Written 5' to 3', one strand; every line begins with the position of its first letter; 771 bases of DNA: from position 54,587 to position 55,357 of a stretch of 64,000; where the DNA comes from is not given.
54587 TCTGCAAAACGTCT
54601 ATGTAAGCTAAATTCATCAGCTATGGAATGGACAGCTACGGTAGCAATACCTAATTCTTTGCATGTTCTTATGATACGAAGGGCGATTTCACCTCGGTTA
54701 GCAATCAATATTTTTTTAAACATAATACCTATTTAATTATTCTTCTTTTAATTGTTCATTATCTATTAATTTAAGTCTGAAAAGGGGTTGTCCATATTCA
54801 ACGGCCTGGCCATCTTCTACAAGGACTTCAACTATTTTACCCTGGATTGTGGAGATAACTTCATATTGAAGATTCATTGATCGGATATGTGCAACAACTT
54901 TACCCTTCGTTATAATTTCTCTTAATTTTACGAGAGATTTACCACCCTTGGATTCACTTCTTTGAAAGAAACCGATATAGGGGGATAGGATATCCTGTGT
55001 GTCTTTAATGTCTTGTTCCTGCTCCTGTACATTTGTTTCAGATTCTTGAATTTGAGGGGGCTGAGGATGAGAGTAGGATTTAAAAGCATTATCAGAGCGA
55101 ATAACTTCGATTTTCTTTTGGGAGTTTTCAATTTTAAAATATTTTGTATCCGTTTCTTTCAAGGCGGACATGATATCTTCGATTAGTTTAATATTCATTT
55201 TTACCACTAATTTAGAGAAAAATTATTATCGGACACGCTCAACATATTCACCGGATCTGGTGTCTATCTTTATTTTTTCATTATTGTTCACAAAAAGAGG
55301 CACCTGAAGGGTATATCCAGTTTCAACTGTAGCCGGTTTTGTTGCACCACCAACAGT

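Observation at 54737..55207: AccB (BCCP) has Asn at the biotin-attachment Lys position (codon AAT at 54872-54874)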

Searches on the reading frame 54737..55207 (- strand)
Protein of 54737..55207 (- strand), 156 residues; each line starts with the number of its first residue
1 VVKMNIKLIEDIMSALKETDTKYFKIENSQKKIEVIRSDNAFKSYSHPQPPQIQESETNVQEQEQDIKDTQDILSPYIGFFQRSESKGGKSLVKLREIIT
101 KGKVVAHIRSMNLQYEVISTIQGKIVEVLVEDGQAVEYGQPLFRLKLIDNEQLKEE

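Call 3: search_protein_families(library=pfam, proteins=[window:54737-55207:-], max_evalue=0.01)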
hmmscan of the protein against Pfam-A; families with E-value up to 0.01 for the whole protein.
window:54737-55207:- (156 aa): 2 families
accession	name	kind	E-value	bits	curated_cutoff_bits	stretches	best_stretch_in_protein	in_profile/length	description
PF00364.28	Biotin_lipoyl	-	7.8e-10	38.9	22.1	1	72-145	2-73/73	Biotin-requiring enzyme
PF13533.13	Biotin_lipoyl_2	-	1.3e-06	28.5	29.8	1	120-145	6-31/32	Biotin-lipoyl like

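Call 4: search_protein_families(library=ncbifam, proteins=[window:54737-55207:-], max_evalue=0.01)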
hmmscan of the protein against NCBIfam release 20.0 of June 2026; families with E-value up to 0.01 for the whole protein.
window:54737-55207:- (156 aa): 15 families
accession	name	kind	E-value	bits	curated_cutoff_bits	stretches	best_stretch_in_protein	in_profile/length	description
TIGR00531.1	BCCP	equivalog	4.1e-19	69.6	115.2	1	4-146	1-155/156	acetyl-CoA carboxylase biotin carboxyl carrier protein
NF006761.0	PRK09282.1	domain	2e-11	43.1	402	1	19-146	471-590/591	pyruvate carboxylase subunit B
NF005457.0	PRK07051.1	equivalog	1.6e-09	37.8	87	1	70-145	3-78/80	acetyl-CoA carboxylase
TIGR00998.1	8a0101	subfamily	1.1e-06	27.9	390.8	1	114-149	42-77/334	EmrA/EmrK family multidrug efflux transporter periplasmic adaptor subunit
TIGR02712.1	urea_carbox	equivalog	1.2e-06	26.5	1303.85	1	27-144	1082-1199/1201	urea carboxylase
TIGR03794.1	NHLM_micro_HlyD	equivalog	4.1e-06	26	156.2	1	18-150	166-289/421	NHLP bacteriocin system secretion protein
TIGR01843.1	type_I_hlyD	subfamily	2.9e-05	23.2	208.65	1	98-151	31-80/422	HlyD family type I secretion periplasmic adaptor subunit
NF010643.0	PRK14040.1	subfamily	4e-05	22.3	892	1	18-145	476-594/595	oxaloacetate decarboxylase subunit alpha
TIGR01108.1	oadA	equivalog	0.00019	20.1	756.5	1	11-140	462-580/582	sodium-extruding oxaloacetate decarboxylase subunit alpha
NF008814.0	PRK11854.1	equivalog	0.00036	19.1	722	1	33-149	71-182/637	pyruvate dehydrogenase complex dihydrolipoyllysine-residue acetyltransferase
TIGR01730.1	RND_mfp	subfamily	0.0011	18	94.9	1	99-145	12-57/322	efflux RND transporter periplasmic adaptor subunit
NF004173.0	PRK05641.1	equivalog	0.0021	18.6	199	1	90-145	97-152/153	putative acetyl-CoA carboxylase biotin carboxyl carrier protein subunit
NF009554.0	PRK12999.1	equivalog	0.0023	15.8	965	1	56-145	1060-1145/1147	pyruvate carboxylase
NF007785.0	PRK10476.1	equivalog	0.0048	15.7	376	1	116-145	50-79/347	multidrug transporter subunit MdtN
TIGR01347.1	sucB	equivalog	0.0088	15.3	378.65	0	94-146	23-75/404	dihydrolipoyllysine-residue succinyltransferase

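Call 5: find_homologous_proteins(query=window:54737-55207:-, max_evalue=0.001)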
Query window:54737-55207:- (156 aa): 101 proteins with E <= 0.001 among 139 candidates.
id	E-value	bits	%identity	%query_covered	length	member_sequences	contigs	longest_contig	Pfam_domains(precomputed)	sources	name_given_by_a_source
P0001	4.9e-90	317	100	98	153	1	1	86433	PF00364.29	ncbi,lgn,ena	-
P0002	2.0e-46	175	59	95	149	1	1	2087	PF00364.29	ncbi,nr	ncbi:MAG: acetyl-CoA carboxylase biotin carboxyl carrier protein [bacterium]|nr:MAG: acetyl-CoA carb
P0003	2.1e-46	175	60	94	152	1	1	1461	PF25984.1,PF00364.29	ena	-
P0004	5.3e-44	167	59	92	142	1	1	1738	PF00364.29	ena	-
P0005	5.7e-43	164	56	93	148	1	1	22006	PF00364.29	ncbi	-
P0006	6.1e-43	164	56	95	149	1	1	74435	PF25984.1,PF00364.29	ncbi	-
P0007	2.1e-42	162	58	92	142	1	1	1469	PF25984.1,PF00364.29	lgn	-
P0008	1.3e-41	160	56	94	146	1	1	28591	PF25984.1,PF00364.29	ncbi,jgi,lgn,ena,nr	ncbi:MAG: biotin/lipoyl-binding protein [Spirochaetota bacterium]|nr:biotin/lipoyl-binding protein [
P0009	4.1e-41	158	54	95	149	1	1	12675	PF25984.1,PF00364.29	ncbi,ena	-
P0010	2.1e-40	156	54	94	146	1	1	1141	PF00364.29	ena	-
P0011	7.9e-39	151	52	96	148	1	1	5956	PF00364.29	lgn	-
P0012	1.8e-35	140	63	79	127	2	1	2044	PF00364.29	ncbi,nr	ncbi:MAG: biotin/lipoyl-binding protein, partial [Spirochaetota bacterium]|nr:biotin/lipoyl-binding 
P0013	2.9e-34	136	49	94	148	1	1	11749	PF00364.29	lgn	-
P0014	3.2e-17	81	34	96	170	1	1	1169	PF00364.29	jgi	jgi:biotin carboxyl carrier protein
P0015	2.4e-14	71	35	92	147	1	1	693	PF00364.29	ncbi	-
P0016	9.5e-14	69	34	90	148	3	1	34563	PF00364.29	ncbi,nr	ncbi:MAG: acetyl-CoA carboxylase biotin carboxyl carrier protein [Candidatus Omnitrophica bacterium]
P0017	1.1e-13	69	36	73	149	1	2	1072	PF00364.29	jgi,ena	-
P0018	1.6e-13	69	35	90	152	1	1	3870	PF00364.29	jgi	jgi:acetyl-CoA carboxylase biotin carboxyl carrier protein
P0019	3.1e-12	65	33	90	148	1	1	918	PF00364.29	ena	-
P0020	4.9e-12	64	29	91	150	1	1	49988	PF00364.29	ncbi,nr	ncbi:MAG: acetyl-CoA carboxylase biotin carboxyl carrier protein [Candidatus Omnitrophica bacterium]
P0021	5.1e-12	64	31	90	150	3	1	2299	PF00364.29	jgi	-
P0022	5.4e-12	64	30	93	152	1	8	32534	PF00364.29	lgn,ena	-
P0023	1.1e-11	63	33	93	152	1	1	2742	PF00364.29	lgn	-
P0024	1.2e-11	63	29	91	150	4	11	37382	PF00364.29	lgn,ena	-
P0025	1.5e-11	62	30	90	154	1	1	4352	PF00364.29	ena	-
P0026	2.0e-11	62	30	91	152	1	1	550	PF00364.29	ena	-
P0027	3.3e-11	61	41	50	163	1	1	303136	PF00364.29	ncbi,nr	ncbi:acetyl-CoA carboxylase biotin carboxyl carrier protein [Paenibacillus sp. TRM 82003]|nr:acetyl-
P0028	4.7e-11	61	32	92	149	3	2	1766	PF25984.1,PF00364.29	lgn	-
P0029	5.6e-11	60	31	92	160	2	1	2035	PF00364.29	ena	-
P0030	2.3e-10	58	33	91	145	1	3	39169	PF00364.29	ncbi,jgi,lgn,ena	-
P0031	6.6e-10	57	43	46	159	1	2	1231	PF00364.29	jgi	jgi:acetyl-CoA carboxylase biotin carboxyl carrier protein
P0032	7.9e-10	57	45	51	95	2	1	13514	PF00364.29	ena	-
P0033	1.4e-9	56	31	92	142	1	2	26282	PF00364.29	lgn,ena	-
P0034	1.5e-9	56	30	90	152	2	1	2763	PF00364.29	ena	-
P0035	1.5e-9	56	30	92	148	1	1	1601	PF00364.29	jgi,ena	-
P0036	1.8e-9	56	43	47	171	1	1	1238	PF25984.1,PF00364.29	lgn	-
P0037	2.5e-9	55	43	49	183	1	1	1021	PF00364.29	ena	-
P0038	3.9e-9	54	31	90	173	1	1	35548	PF00364.29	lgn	-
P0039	5.2e-9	54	39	62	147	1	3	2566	PF00364.29,PF25997.1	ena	-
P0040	5.6e-9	54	42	49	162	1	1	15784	PF25984.1,PF00364.29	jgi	jgi:acetyl-CoA carboxylase biotin carboxyl carrier protein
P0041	5.8e-9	54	30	93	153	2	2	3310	PF00364.29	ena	-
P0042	5.9e-9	54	28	90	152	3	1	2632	PF00364.29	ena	-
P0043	6.2e-9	54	38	62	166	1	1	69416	PF25984.1,PF00364.29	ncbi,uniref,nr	ncbi:acetyl-CoA carboxylase biotin carboxyl carrier protein [Fredinandcohnia quinoae]|uniref:Biotin 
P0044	7.0e-9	54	36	62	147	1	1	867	PF00364.29,PF25997.1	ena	-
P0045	7.5e-9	54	43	46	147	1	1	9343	PF00364.29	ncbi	-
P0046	8.8e-9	53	42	46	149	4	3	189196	PF00364.29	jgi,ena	-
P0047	2.0e-8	52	43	47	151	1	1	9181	PF00364.29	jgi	jgi:acetyl-CoA carboxylase biotin carboxyl carrier protein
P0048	2.0e-8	52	29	92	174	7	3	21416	PF00364.29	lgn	-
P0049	2.2e-8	52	49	44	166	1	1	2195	PF25984.1,PF00364.29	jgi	jgi:acetyl-CoA carboxylase biotin carboxyl carrier protein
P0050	2.8e-8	52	43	47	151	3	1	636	PF00364.29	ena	-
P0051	3.6e-8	51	42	47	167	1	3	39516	PF00364.29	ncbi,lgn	ncbi:MAG: acetyl-CoA carboxylase biotin carboxyl carrier protein [Ectobacillus sp.]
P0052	3.8e-8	51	43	46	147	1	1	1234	PF00364.29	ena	-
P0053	4.3e-8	51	28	91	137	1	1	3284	PF01597.26,PF00364.29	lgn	-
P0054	4.4e-8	51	32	91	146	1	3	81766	PF00364.29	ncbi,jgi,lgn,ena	-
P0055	5.9e-8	51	45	47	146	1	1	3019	PF00364.29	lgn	-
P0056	6.4e-8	51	40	46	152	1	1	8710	PF00364.29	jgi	jgi:oxaloacetate decarboxylase alpha subunit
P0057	7.2e-8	50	29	90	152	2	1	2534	PF00364.29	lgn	-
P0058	7.3e-8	50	36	66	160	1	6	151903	PF00364.29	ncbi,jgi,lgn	jgi:acetyl-CoA carboxylase biotin carboxyl carrier protein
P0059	7.5e-8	50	28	90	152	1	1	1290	PF00364.29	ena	-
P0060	9.1e-8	50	39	57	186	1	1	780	PF00364.29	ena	-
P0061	9.8e-8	50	30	91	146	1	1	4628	PF00364.29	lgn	-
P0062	1.1e-7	50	33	91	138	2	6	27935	PF01597.26,PF00364.29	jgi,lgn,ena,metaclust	jgi:acetyl-CoA carboxylase biotin carboxyl carrier protein|metaclust:\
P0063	1.3e-7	50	43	47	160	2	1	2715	PF00364.29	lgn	-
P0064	1.4e-7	49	40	52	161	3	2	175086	PF25984.1,PF00364.29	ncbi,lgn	-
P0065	1.5e-7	49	29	91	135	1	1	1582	PF01597.26,PF00364.29,PF25919.1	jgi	jgi:biotin carboxyl carrier protein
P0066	1.7e-7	49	38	54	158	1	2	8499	PF00364.29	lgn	-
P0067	2.0e-7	49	31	92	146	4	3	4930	PF00364.29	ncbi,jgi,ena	-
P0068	2.1e-7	49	38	52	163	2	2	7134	PF00364.29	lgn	-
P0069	2.1e-7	49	38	54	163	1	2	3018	PF00364.29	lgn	-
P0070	2.2e-7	49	42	49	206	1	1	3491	PF00364.29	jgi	jgi:acetyl-CoA carboxylase biotin carboxyl carrier protein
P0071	2.4e-7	49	38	52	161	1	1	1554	PF00364.29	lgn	-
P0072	2.5e-7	49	38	52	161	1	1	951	PF00364.29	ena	-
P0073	2.6e-7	49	45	47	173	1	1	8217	PF00364.29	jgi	jgi:acetyl-CoA carboxylase biotin carboxyl carrier protein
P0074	2.7e-7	49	40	52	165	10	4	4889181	PF25984.1,PF00364.29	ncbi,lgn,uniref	ncbi:acetyl-CoA carboxylase biotin carboxyl carrier protein [Ectobacillus funiculus]|uniref:acetyl-C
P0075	2.7e-7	49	32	92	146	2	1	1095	PF00364.29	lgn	-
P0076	4.0e-7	48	28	92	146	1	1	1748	PF00364.29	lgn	-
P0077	5.1e-7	48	38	54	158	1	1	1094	PF00364.29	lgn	-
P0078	5.7e-7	47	37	49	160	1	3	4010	PF00364.29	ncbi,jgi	-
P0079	6.0e-7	47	28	92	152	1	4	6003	PF25984.1,PF00364.29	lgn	-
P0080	6.1e-7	47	29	92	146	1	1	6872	PF00364.29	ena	-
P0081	6.5e-7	47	38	52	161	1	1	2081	PF00364.29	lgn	-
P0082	1.2e-6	46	43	47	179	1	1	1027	PF00364.29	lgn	-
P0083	3.4e-6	45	39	49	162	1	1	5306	PF00364.29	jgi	jgi:acetyl-CoA carboxylase biotin carboxyl carrier protein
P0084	3.7e-6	45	42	47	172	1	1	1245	PF00364.29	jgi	jgi:acetyl-CoA carboxylase biotin carboxyl carrier protein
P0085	6.6e-6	44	40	50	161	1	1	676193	PF00364.29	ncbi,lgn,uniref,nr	ncbi:acetyl-CoA carboxylase biotin carboxyl carrier protein [Ectobacillus ponti]|uniref:Biotin carbo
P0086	9.9e-6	43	36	60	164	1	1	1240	PF00364.29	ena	-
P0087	1.3e-5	43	29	92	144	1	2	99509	PF25984.1,PF00364.29,PF25997.1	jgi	-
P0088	1.6e-5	43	38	49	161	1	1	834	PF00364.29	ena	-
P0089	1.7e-5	43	36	49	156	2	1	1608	PF00364.29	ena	-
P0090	2.4e-5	42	38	44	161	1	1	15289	PF00364.29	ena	-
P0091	3.8e-5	42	36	48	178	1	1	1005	PF25984.1,PF00364.29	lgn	-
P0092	5.8e-5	41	34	51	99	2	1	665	PF00364.29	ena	-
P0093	6.0e-5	41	35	49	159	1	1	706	PF00364.29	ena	-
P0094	6.3e-5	41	37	46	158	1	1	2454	PF00364.29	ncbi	-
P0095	6.9e-5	41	35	50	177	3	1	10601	PF00364.29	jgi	jgi:acetyl-CoA carboxylase biotin carboxyl carrier protein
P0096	7.2e-5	41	36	48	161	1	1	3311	PF00364.29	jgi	jgi:acetyl-CoA carboxylase biotin carboxyl carrier protein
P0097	9.0e-5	40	34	51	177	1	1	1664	PF00364.29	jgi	jgi:acetyl-CoA carboxylase biotin carboxyl carrier protein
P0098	2.1e-4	39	48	25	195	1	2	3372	PF25984.1,PF00364.29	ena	-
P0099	2.3e-4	39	35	50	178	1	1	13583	PF00364.29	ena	-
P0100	3.3e-4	39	33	51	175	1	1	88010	PF00364.29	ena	-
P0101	3.8e-4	38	33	51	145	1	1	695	PF00364.29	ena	-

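Call 11: find_related_loci(query=A2, collection=genome_contigs, flank=10000)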
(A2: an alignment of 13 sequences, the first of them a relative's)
Query A2 (153 aa) in genome_contigs; peptide patterns used: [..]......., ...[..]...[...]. (x = any residue, [..] = any of these).
599 stretches matched a pattern (row limit reached: there are more); 119 encode a relative of the query (tblastn E <= 1e-3); the best 80 are kept; 80 distinct loci.
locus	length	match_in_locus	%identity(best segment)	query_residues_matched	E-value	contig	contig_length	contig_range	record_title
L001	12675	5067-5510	54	1-148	1e-46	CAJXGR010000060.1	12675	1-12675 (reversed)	MAG TPA_asm: uncultured Spirochaetia bacterium isolate SRR4028170_bin.30_MetaBAT_v2.12.1_MAG genome assembly, contig: NO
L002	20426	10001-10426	51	1-143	9e-42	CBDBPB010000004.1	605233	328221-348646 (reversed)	MAG: Spirochaetota bacterium isolate 083d6f45-b358-433b-8196-479c3d1034fe genome assembly, contig: contig_4, whole genom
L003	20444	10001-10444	40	4-143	2e-25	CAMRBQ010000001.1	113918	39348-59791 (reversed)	MAG TPA_asm: uncultured Spirochaetia bacterium isolate ERR3140043_bin.3_metaWRAP_v1.3_MAG genome assembly, contig: ERZ47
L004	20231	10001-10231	52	67-143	9e-24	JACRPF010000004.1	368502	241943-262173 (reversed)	MAG: Spirochaetes bacterium isolate NC_groundwater_1980_Pr3_S-0.2um_53_5 scaffold_55865, whole genome shotgun sequence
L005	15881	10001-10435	32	6-143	7e-22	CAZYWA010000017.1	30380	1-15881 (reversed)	MAG TPA_asm: uncultured bacterium isolate binchicken_co54_89 genome assembly, contig: NODE_2525_length_30380_cov_6.42502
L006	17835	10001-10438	27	1-148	4e-16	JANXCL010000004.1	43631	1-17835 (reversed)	MAG: Armatimonadota bacterium isolate SKYB71 NODE_4_length_43631_cov_10.265946, whole genome shotgun sequence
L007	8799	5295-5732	28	1-148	1e-16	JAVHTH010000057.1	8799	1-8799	MAG: Candidatus Fervidibacter sinensis isolate DRTY-8.bins.21.TC_201808 NODE_2643_length_8799_cov_27.302352, whole genom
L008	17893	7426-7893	28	1-152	2e-16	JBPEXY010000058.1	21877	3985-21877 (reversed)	MAG: Immundisolibacteraceae bacterium isolate MAG36 MAG36_MAG36_58, whole genome shotgun sequence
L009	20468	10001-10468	30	1-143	2e-16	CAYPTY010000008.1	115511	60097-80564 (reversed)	MAG TPA_asm: uncultured Balneolaceae bacterium isolate SRP141376_co5_385 genome assembly, contig: NODE_292_length_115511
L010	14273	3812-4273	32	1-150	4e-16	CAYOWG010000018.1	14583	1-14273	MAG TPA_asm: uncultured Sulfurospirillum sp. isolate SRP345593_co1_103 genome assembly, contig: NODE_1216_length_14583_c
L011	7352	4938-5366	27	1-140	1e-15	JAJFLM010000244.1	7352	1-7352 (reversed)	MAG: Deltaproteobacteria bacterium isolate OFTM19 OFTM19_243, whole genome shotgun sequence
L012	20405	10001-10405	32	6-143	3e-15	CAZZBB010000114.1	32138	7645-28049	MAG TPA_asm: uncultured bacterium isolate SRP338948_co1_166 genome assembly, contig: k141_408746, whole genome shotgun s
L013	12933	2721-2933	52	70-140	3e-15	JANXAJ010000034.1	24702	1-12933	MAG: Bacteroidia bacterium isolate SKYB116 NODE_34_length_24702_cov_6.878091, whole genome shotgun sequence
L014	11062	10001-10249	36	58-140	4e-15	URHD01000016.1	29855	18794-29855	uncultured bacterium isolate UMGS1001 genome assembly, contig: NODE_804_length_29855_cov_4.790067, whole genome shotgun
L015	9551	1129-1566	28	1-148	2e-15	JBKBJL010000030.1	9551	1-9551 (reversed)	MAG: Armatimonadota bacterium isolate 21I_069.bin.50 NODE_30_length_9551_cov_4.651784, whole genome shotgun sequence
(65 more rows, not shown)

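Call 22: find_encoding_contigs(protein=P0001, flank=10000, max_places=3)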
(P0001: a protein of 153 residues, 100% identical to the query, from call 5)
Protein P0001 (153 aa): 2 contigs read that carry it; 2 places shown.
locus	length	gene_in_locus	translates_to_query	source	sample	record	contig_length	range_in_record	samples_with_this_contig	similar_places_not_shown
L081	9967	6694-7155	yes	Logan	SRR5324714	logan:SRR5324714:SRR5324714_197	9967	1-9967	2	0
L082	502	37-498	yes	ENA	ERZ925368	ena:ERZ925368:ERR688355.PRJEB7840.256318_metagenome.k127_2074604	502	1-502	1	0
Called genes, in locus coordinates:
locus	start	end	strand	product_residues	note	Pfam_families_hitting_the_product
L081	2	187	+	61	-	?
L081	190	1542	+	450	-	PF09976:TPR_21 (faint), PF13371:TPR_9 (faint), PF23914:TPR_CcmH_CycH (faint), PF21033:RMD1-3 (weak), PF00515:TPR_1 (weak), PF07719:TPR_2 (weak), PF13181:TPR_8 (weak), PF04471:Mrr_cat, +14 more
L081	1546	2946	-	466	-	PF00275:EPSP_synthase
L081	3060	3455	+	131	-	PF02985:HEAT (faint), PF03130:HEAT_PBS (faint), PF13646:HEAT_2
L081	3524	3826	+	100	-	PF00936:BMC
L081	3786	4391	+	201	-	-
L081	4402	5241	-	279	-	PF23023:Anti-Pycsar_Apyc1 (weak), PF12706:Lactamase_B_2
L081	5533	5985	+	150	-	PF01220:DHquinase_II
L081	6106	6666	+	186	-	PF08207:EFP_N, PF01132:EFP, PF09285:Elong-fact-P_C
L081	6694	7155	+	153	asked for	PF00364:Biotin_lipoyl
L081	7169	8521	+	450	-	PF00289:Biotin_carb_N, PF02222:ATP-grasp, PF02786:CPSase_L_D2, PF07478:Dala_Dala_lig_C, PF02785:Biotin_carb_C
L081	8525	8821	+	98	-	-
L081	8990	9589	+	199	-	PF19556:PRTRC_E (faint)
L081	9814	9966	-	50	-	?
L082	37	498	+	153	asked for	PF00364:Biotin_lipoyl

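Call 23: search_solved_structures(query=window:54737-55198:-, max_evalue=0.001, show_alignments=3)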
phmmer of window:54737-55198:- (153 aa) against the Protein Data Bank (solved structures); distinct sequences matched with E-value up to 0.001: 10.
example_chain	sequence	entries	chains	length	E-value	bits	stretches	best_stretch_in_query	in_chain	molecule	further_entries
1bdo_A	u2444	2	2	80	2.1e-06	31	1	70-140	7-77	ACETYL-COA CARBOXYLASE | PROTEIN (ACETYL-COA CARBOXYLASE)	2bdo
8uxz_B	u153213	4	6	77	2.2e-06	30.9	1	70-140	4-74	Biotin carboxyl carrier protein of acetyl-CoA carboxylase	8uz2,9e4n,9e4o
3bdo_A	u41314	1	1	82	2.2e-06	30.9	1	70-140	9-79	PROTEIN (ACETYL-COA CARBOXYLASE)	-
1a6x_A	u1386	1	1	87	2.6e-06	30.7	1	70-140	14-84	APO-BIOTIN CARBOXYL CARRIER PROTEIN OF ACETYL-COA CARBOXYLASE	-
4hr7_B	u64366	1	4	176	4.9e-06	29.8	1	69-140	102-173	Biotin carboxyl carrier protein of acetyl-CoA carboxylase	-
5gu8_A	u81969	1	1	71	9.2e-05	25.7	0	90-142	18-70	149aa long hypothetical methylmalonyl-CoA decarboxylase gamma chain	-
2d5d_A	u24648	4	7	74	9.3e-05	25.7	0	90-142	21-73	methylmalonyl-CoA decarboxylase gamma chain | 149aa long hypothetical methylmalonyl-CoA decarboxylase gamma chain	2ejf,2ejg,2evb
8hz4_E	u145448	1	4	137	0.00039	23.7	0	114-145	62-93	Biotin carboxylase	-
5gu9_A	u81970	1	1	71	0.00048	23.4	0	90-142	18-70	149aa long hypothetical methylmalonyl-CoA decarboxylase gamma chain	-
5gua_A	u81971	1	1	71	0.00066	22.9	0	90-142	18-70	149aa long hypothetical methylmalonyl-CoA decarboxylase gamma chain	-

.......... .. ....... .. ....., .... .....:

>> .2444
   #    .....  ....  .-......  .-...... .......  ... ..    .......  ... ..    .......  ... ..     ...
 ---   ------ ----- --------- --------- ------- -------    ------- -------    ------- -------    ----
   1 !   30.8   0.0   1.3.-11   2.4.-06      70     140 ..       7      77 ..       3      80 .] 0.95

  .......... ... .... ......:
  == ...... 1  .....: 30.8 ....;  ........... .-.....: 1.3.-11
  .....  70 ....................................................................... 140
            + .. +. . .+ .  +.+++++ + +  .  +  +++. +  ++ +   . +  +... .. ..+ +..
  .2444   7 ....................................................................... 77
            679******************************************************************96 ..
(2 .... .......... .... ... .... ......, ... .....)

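Call 28: search_protein_representatives(alignment_id=A2)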
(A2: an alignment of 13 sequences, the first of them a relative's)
Query: 13 sequences, 148 profile positions. Proteins with E-value up to 0.001 (for the whole library): 11806; up to 1e-10: 3516; up to 1e-30: 4. The best 150 are listed.
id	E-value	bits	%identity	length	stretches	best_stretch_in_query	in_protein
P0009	3.2e-68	244.3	-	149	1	1-147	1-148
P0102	7.0e-43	162.1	-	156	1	1-143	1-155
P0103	2.4e-33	131.1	-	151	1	4-145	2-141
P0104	6.9e-32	126.4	-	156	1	1-144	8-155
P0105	6.9e-30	119.9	-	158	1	2-142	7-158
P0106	2.3e-29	118.2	-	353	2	46-142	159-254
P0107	5.4e-29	117.0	-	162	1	1-144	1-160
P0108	7.6e-29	116.6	-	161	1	3-142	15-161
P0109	7.0e-28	113.4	-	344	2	56-141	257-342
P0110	1.8e-27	112.1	-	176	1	6-142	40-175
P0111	1.8e-27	112.1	-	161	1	1-144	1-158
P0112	2.0e-27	112.0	-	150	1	1-143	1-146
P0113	4.3e-27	110.9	-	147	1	1-146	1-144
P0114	4.3e-27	110.9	-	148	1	1-145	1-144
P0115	1.0e-26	109.6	-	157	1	1-146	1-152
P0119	6.5e-26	107.0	-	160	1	1-143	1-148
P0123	4.0e-25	104.5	-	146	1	1-141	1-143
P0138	7.7e-22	93.8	-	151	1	6-147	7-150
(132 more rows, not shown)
